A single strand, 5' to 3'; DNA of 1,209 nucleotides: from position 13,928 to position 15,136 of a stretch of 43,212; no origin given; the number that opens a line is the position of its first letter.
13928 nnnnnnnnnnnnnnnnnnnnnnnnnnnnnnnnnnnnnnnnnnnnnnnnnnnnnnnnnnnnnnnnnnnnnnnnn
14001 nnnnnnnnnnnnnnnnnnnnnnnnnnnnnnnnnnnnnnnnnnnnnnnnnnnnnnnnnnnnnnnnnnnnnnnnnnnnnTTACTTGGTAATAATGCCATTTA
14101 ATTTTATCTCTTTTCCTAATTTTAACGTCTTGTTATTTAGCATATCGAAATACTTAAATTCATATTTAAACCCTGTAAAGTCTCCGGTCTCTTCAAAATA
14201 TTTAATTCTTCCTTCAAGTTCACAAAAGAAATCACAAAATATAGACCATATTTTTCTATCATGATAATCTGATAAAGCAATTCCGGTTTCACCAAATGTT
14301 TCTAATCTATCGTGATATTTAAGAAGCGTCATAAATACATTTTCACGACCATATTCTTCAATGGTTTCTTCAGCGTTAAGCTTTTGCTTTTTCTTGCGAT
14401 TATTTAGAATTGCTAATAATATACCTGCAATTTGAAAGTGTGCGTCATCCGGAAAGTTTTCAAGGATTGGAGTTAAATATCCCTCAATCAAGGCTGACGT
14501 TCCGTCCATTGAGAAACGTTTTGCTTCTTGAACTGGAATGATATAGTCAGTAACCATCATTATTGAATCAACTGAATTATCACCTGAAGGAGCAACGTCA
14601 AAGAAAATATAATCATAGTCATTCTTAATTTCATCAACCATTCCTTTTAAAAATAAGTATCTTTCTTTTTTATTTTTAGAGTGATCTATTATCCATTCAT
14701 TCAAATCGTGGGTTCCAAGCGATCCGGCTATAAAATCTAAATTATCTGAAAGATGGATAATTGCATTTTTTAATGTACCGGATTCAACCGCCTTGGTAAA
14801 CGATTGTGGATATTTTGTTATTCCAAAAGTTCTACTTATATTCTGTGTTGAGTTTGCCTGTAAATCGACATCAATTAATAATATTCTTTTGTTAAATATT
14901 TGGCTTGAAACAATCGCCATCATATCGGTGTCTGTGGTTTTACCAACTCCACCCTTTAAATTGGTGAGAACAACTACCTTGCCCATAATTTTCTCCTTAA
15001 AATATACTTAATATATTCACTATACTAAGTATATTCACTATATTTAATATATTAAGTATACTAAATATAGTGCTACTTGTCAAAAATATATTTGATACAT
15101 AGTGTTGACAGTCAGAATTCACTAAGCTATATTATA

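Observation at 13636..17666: Phage-plasmid architecture: a pAD1-type replication/partition/addiction block sits where int-attP would normally be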

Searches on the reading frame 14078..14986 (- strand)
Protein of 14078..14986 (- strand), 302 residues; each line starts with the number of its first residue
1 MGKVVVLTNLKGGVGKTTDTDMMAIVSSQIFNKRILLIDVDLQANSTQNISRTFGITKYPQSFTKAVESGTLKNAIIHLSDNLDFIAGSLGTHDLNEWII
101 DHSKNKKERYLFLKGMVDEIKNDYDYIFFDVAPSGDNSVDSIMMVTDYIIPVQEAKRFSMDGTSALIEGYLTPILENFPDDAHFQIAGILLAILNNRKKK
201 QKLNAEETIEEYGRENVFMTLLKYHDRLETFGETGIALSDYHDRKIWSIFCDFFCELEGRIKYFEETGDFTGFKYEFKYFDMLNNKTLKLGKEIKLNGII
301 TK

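Call 3: search_protein_families(library=pfam, proteins=[window:14078-14986:-], max_evalue=0.1)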
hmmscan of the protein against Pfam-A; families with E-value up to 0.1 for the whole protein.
window:14078-14986:- (302 aa): 6 families
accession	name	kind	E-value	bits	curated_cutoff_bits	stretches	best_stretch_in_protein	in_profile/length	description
PF13614.12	AAA_31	-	9.1e-27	94.6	27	1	3-168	2-162/177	AAA domain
PF01656.29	CbiA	-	1.1e-10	41.9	25.4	1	6-231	2-118/125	CobQ/CobB/MinD/ParA nucleotide binding domain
PF06564.18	CBP_BcsQ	-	9.6e-06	25.7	21.3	1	3-155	2-147/234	Cellulose biosynthesis protein BcsQ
PF02374.21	ArsA_ATPase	-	0.00063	19.5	24.3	1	6-136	4-137/305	Anion-transporting ATPase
PF10609.15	ParA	-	0.003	17.5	27.1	1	3-61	4-56/246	NUBPL iron-transfer P-loop NTPase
PF09140.17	MipZ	-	0.0078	16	20.7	0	4-47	2-44/262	ATPase MipZ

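Call 10: search_protein_families(library=ncbifam, proteins=[window:14078-14986:-], max_evalue=1)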
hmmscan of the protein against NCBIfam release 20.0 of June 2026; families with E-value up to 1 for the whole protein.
window:14078-14986:- (302 aa): 18 families
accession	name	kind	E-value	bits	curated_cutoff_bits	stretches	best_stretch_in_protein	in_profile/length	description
NF041283.1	PrgP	equivalog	7.3e-128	426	400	1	1-299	1-297/297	ParA superfamily DNA segregation protein PrgP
NF041546.1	ParA_partition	equivalog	2.2e-10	40.4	180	2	4-85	1-79/203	ParA family partition ATPase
NF047398.1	AAA_KGGVGR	domain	6.8e-08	33.1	90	1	3-131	3-149/190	KGGVGR-motif variant AAA ATPase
TIGR00345.1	GET3_arsA_TRC40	subfamily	1.1e-06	28.5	135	1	11-136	5-138/299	TRC40/GET3/ArsA family transport-energizing ATPase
TIGR01969.1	minD_arch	subfamily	2.7e-06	26.7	201.75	1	4-137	2-121/251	cell division ATPase MinD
TIGR01968.1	minD_bact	equivalog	3e-06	26.8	212.9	1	3-42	2-40/261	septum site-determining protein MinD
TIGR03453.1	partition_RepA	equivalog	3.8e-06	26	348.45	1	3-153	105-265/387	plasmid partitioning protein RepA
TIGR01007.1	eps_fam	subfamily_domain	0.001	18.6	108.05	1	3-136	18-140/204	polysaccharide biosynthesis tyrosine autokinase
TIGR04291.1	arsen_driv_ArsA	equivalog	0.001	17.9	650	1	11-55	11-54/565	arsenical pump-driving ATPase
NF041136.1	MrpORP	equivalog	0.0012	18.2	450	1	3-65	7-64/365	iron-sulfur cluster carrier protein MrpORP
NF010443.0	PRK13869.1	subfamily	0.0032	16.3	446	1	3-48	122-166/405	plasmid-partitioning protein RepA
NF008079.0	PRK10818.1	equivalog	0.0077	15.6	508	1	1-44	1-43/270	septum site-determining protein MinD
TIGR03371.1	cellulose_yhjQ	equivalog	0.013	15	157.85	1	3-110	2-106/246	cellulose biosynthesis protein BcsQ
NF010259.0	PRK13705.1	equivalog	0.017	14.1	725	1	82-209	190-319/388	plasmid-partitioning protein SopA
TIGR03018.1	pepcterm_TyrKin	hypoth_equivalog_domain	0.04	13.3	230.65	1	4-58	37-88/207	XrtA-associated tyrosine autokinase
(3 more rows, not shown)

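Call 23: search_dna_similar(query=window:14078-14986:-, collection=phages, mode=protein, max_evalue=0.00001, max_rows=25)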
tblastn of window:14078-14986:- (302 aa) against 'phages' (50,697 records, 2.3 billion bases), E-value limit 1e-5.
Records with a match: 94; places in all: 94; records where one place covers at least 80% of the query: 42.
Best place of each record, by identity: <60% 94.
By first word of the organism name: Bacteriophage 30; Enterococcus 17; Listeria 12; Bacillus 8; Clostridium 5; Clostridioides 5; Streptococcus 3; Enterobacteria 3; Lactobacillus 2; Acinetobacter 2; and 5 more.
By host as written in the record: - 36; Listeria monocytogenes 12; Clostridium difficile 4; Enterococcus faecalis 3; Enterococcus faecalis 62 2; Lactobacillus brevis ATCC 367 2; Brevibacillus laterosporus 2; Bacillus subtilis BEST7003 2; and 30 more.
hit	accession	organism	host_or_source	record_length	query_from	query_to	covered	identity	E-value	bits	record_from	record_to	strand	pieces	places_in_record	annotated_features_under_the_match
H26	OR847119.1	Listeria phage LM 4-11-1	Listeria monocytogenes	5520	3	302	99%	36.0%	3e-64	224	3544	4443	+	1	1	record has no annotation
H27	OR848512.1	Listeria phage LM 4-14-1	Listeria monocytogenes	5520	3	302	99%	36.0%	3e-64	224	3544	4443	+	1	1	record has no annotation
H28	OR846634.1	Enterococcus phage Efs 1-1-1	Enterococcus faecalis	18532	3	297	98%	32.4%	2e-42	161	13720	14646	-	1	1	record has no annotation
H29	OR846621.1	Enterococcus phage Efs 1-1-1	Enterococcus faecalis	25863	1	250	83%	32.6%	3e-30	125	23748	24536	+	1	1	record has no annotation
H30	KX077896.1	Streptococcus phage phiJH1301-2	Streptococcus suis JH1301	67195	4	265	87%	28.4%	6e-25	110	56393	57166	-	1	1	hypothetical protein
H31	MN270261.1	Streptococcus phage phi-SsuFJNP8_rum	Streptococcus suis FJNP8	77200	4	265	87%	28.4%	6e-25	110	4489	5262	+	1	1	hypothetical protein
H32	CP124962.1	Enterococcus phage 1_EfsC1_EF62phi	Enterococcus faecalis EfsC1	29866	1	260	86%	28.4%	5e-22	102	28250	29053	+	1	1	record has no annotation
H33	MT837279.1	Bacteriophage sp.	human fecal samples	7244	1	265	88%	27.7%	1e-15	83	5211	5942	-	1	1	record has no annotation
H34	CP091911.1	Enterococcus phage DPAraya-2022a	Enterococcus faecalis 94-1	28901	1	261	86%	28.0%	1e-21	100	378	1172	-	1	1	record has no annotation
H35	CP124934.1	Enterococcus phage 1_EF62phi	Enterococcus faecalis EfsPF24-2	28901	1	261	86%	28.0%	1e-21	100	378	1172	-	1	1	record has no annotation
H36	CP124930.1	Enterococcus phage 1_EfsC1_EF62phi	Enterococcus faecalis EfsPF27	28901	1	261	86%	28.0%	1e-21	100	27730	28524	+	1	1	record has no annotation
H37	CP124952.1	Enterococcus phage 1_EF62phi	Enterococcus faecalis EfsC29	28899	1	261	86%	28.0%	1e-21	100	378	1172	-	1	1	record has no annotation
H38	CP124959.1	Enterococcus phage_EF62phi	Enterococcus faecalis EfsC13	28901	1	261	86%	28.0%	1e-21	100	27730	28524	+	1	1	record has no annotation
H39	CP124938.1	Enterococcus phage 1_EF62phi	Enterococcus faecalis EfsPF23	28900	1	261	86%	28.0%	1e-21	100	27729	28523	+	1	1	record has no annotation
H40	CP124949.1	Enterococcus phage 1_EF62phi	Enterococcus faecalis EfsC43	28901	1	261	86%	28.0%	1e-21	100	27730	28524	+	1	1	record has no annotation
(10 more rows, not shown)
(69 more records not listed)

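Call 24: search_dna_similar(query=window:14078-14986:-, collection=plasmids, mode=protein, max_evalue=1e-20, max_rows=25)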
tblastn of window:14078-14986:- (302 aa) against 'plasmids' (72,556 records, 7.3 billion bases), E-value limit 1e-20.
Records with a match: 2327; places in all: 2645; records where one place covers at least 80% of the query: 2292.
Best place of each record, by identity: 60-80% 37; <60% 2290.
By first word of the organism name: Enterococcus 1215; Lactiplantibacillus 269; Bacillus 163; Staphylococcus 133; Listeria 85; Pediococcus 70; Levilactobacillus 61; Lacticaseibacillus 61; Leuconostoc 52; Apilactobacillus 33; and 33 more.
By predicted mobility (MOB-suite, as given by PLSDB): mobilizable 1202; non-mobilizable 711; conjugative 414.
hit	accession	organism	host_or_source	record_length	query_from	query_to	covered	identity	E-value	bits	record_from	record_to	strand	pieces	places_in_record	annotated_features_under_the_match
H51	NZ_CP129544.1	Lactiplantibacillus pentosus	cell culture,Dairy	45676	2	299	99%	62.0%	1e-123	396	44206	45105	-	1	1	prgP: ParA superfamily DNA segregation protein PrgP | prgO: DNA segregation protein PrgO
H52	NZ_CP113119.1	Levilactobacillus brevis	Single cell,fermented food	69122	2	299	99%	62.0%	1e-123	396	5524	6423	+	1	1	prgP: ParA superfamily DNA segregation protein PrgP | prgO: DNA segregation protein PrgO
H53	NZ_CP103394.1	Levilactobacillus brevis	single cell,vegetable fermented food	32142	2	299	99%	62.0%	1e-123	395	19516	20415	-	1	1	prgP: ParA superfamily DNA segregation protein PrgP | prgO: DNA segregation protein PrgO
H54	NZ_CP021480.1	Levilactobacillus brevis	-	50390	2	299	99%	62.0%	1e-123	395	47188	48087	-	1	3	prgP: ParA superfamily DNA segregation protein PrgP | prgO: DNA segregation protein PrgO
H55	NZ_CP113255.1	Levilactobacillus brevis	pure culture,Chinese sauerkraut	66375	2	299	99%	62.0%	1e-123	395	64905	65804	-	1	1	prgP: ParA superfamily DNA segregation protein PrgP | prgO: DNA segregation protein PrgO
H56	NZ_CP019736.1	Levilactobacillus brevis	cell culture,wheat beer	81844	2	299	99%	62.0%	1e-123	395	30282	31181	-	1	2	prgP: ParA superfamily DNA segregation protein PrgP | prgO: DNA segregation protein PrgO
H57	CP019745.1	Levilactobacillus brevis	cell culture,wheat beer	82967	2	299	99%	62.0%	1e-123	395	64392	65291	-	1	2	peptide transporter | type III secretion system protein PrgO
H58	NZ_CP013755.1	Lactiplantibacillus plantarum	Drosophila melanogaster,liquid ...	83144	2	299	99%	62.0%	4e-123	394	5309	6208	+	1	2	prgP: ParA superfamily DNA segregation protein PrgP | prgO: DNA segregation protein PrgO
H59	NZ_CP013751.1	Lactiplantibacillus plantarum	Drosophila melanogaster,liquid ...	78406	2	299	99%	62.0%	4e-123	394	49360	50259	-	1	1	prgP: ParA superfamily DNA segregation protein PrgP | prgO: DNA segregation protein PrgO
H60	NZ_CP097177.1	Lactiplantibacillus plantarum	mixed culture,Fermented sausage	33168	2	299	99%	62.0%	6e-123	394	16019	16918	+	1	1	prgP: ParA superfamily DNA segregation protein PrgP | prgO: DNA segregation protein PrgO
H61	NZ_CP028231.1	Lactiplantibacillus plantarum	cell culture,young radish kimchi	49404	2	299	99%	62.0%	7e-123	394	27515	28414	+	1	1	prgP: ParA superfamily DNA segregation protein PrgP | prgO: DNA segregation protein PrgO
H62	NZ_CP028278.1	Lactiplantibacillus plantarum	cell culture,Pickled Green Chili Peppers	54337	2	299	99%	62.0%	8e-123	394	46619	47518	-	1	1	prgP: ParA superfamily DNA segregation protein PrgP | prgO: DNA segregation protein PrgO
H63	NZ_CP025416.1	Lactiplantibacillus plantarum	mixed cluture,brine of stinky tofu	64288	2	299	99%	62.0%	8e-123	394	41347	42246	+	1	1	prgP: ParA superfamily DNA segregation protein PrgP | prgO: DNA segregation protein PrgO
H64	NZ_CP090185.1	Lactiplantibacillus plantarum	single strain,tea( De'ang pickled tea)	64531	2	299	99%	62.0%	8e-123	394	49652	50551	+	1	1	prgP: ParA superfamily DNA segregation protein PrgP | prgO: DNA segregation protein PrgO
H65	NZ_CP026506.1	Lactiplantibacillus plantarum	Pure culture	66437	2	299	99%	62.0%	8e-123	394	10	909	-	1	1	prgP: ParA superfamily DNA segregation protein PrgP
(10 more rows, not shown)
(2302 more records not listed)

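Call 72: find_related_loci(query=window:14078-14986:-, collection=viral_contigs, flank=10000)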
Query window:14078-14986:- (302 aa) in viral_contigs; peptide patterns used: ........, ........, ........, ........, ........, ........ (x = any residue, [..] = any of these).
3 stretches matched a pattern, but none encodes a relative of the query by tblastn (E <= 1e-3).

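Call 73: get_annotated_region(hit=H53, flank=6000)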
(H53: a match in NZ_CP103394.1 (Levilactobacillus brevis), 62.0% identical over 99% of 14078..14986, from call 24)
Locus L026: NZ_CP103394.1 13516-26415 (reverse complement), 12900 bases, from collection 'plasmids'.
description: Levilactobacillus brevis strain PL102 plasmid pPUL102_3, complete sequence
organism: Levilactobacillus brevis (NCBI taxid 1580)
taxonomy: Bacteria; Bacillota; Bacilli; Lactobacillales; Lactobacillaceae; Levilactobacillus; Levilactobacillus brevis
host: -; source: single cell,vegetable fermented food; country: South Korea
typing (MOB-suite, as given by PLSDB): mobilizable; replicon rep_cluster_172; relaxase MOBQ
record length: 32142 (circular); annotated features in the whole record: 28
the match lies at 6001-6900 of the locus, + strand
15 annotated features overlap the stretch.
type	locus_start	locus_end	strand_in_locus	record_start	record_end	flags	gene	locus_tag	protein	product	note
CDS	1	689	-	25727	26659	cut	-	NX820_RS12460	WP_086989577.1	hypothetical protein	-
CDS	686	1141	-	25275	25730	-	-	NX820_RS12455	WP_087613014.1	thioredoxin family protein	-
CDS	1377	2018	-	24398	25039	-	-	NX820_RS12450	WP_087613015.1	hypothetical protein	-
CDS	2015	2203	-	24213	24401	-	-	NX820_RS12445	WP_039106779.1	hypothetical protein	-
CDS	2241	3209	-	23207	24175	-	-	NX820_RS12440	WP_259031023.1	DUF3102 domain-containing protein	-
CDS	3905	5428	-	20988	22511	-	-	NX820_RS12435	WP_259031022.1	primase C-terminal domain-containing protein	-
CDS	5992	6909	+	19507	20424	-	prgP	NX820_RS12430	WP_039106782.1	ParA superfamily DNA segregation protein PrgP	-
CDS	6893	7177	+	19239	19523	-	prgO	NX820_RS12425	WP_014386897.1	DNA segregation protein PrgO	-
CDS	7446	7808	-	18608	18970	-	-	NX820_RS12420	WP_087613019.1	hypothetical protein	-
CDS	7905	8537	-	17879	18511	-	-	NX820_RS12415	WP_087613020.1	recombinase family protein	GO:0006310 - DNA recombination [Evidence IEA]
CDS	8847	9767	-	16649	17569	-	-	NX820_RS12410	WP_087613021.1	IS30-like element ISLsa1 family transposase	-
CDS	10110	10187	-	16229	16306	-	-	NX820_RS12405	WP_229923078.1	putative holin-like toxin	-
CDS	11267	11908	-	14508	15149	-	-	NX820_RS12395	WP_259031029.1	Crp/Fnr family transcriptional regulator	GO:0006355 - regulation of DNA-templated transcription [Evidence IEA]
CDS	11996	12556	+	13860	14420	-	-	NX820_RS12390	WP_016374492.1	hypothetical protein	-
CDS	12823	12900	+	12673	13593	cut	-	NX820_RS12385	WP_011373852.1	IS30-like element ISLsa1 family transposase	-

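Call 75: find_related_loci(query=A5, collection=viral_contigs, flank=10000)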
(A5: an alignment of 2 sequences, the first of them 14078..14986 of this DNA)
Query A5 (302 aa) in viral_contigs; peptide patterns used: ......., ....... (x = any residue, [..] = any of these).
75 stretches matched a pattern, but none encodes a relative of the query by tblastn (E <= 1e-3).
